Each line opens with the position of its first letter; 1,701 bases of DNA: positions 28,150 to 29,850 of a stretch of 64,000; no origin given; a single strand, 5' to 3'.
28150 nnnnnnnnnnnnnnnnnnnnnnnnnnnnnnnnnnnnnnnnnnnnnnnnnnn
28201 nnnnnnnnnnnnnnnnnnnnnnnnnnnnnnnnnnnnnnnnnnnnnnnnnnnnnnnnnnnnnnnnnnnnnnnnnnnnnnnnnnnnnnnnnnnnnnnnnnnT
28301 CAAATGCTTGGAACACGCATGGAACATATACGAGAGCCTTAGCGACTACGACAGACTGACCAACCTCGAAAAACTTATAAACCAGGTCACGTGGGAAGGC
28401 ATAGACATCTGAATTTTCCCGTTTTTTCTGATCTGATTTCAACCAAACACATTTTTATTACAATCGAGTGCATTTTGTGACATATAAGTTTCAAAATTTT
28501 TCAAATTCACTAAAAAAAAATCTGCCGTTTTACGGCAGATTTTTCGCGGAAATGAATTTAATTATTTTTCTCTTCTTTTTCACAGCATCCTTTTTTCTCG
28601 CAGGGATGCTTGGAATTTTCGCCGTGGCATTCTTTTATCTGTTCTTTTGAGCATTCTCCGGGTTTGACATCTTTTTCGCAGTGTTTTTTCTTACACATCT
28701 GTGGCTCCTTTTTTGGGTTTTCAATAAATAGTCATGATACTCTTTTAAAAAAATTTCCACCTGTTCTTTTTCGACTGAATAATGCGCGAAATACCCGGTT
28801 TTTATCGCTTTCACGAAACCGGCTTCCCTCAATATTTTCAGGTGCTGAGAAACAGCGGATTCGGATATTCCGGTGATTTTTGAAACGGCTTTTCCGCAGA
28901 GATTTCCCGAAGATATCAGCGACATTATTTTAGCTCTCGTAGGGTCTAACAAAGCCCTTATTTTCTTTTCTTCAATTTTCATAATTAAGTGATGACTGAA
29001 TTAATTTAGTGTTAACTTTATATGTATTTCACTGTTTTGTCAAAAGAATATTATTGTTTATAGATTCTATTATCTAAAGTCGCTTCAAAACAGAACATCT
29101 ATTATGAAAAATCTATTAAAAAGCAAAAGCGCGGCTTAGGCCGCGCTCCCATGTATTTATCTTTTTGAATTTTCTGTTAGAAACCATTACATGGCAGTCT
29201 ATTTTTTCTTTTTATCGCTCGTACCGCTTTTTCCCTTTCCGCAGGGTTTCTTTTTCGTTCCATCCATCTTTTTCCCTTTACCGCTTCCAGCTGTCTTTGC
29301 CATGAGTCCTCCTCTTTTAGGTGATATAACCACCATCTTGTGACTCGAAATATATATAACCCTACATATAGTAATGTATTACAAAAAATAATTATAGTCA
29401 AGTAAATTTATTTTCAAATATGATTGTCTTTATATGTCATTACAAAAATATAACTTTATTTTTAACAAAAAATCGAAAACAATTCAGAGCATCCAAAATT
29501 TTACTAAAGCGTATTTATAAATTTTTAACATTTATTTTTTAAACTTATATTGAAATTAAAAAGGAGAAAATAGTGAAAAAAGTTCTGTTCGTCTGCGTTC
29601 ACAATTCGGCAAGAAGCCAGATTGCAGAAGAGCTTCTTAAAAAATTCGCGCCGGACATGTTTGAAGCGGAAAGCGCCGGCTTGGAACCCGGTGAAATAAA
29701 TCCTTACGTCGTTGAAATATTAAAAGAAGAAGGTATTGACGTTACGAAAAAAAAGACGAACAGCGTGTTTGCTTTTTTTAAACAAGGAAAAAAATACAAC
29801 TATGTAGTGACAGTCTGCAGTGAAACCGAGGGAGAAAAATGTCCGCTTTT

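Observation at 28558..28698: Unannotated 46-aa, 7-Cys peptide co-transcribed after ArsR/SmtB: possible metallothionein-like gene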

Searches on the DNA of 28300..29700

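Call 64: search_rna_families(source=window, start=28300, end=29700, threshold=evalue, max_evalue=1)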
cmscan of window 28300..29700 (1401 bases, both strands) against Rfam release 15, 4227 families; matches with E-value up to 1: 8.
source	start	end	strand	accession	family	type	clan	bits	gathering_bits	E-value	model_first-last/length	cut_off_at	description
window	28509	28566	-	RF02064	STnc370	Gene; sRNA;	-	27.2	54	0.46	1-71/71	no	Enterobacterial sRNA STnc370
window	28512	28569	-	RF01859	Phe_leader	Cis-reg; leader;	-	26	55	0.099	1-125/125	no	Phenylalanine leader peptide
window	28509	28617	-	RF00515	PyrR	Cis-reg;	-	25.2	54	0.69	1-115/115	no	PyrR binding site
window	28699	28735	-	RF01369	CRISPR-DR56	Gene; CRISPR;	-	20.9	35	0.41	1-37/37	no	CRISPR RNA direct repeat element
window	29115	29216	-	RF00558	L20_leader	Cis-reg; leader;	-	19.4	58.7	0.7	1-127/127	no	Ribosomal protein L20 leader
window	28459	28546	+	RF00512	Leu_leader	Cis-reg; leader;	-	19.1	50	0.51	1-148/148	no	Leucine operon leader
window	28493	28568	-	RF04128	MIR8562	Gene; miRNA;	-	19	211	1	69-174/242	no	MIR8562 microRNA precursor family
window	29419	29468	+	RF02350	psRNA6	Gene; sRNA;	-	15.5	60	0.11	1-333/333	no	Nitrosomonas sRNA psRNA6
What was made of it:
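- Tried and rejected: Rfam found nothing above gathering scores, only terminator look-alikes (call 64).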
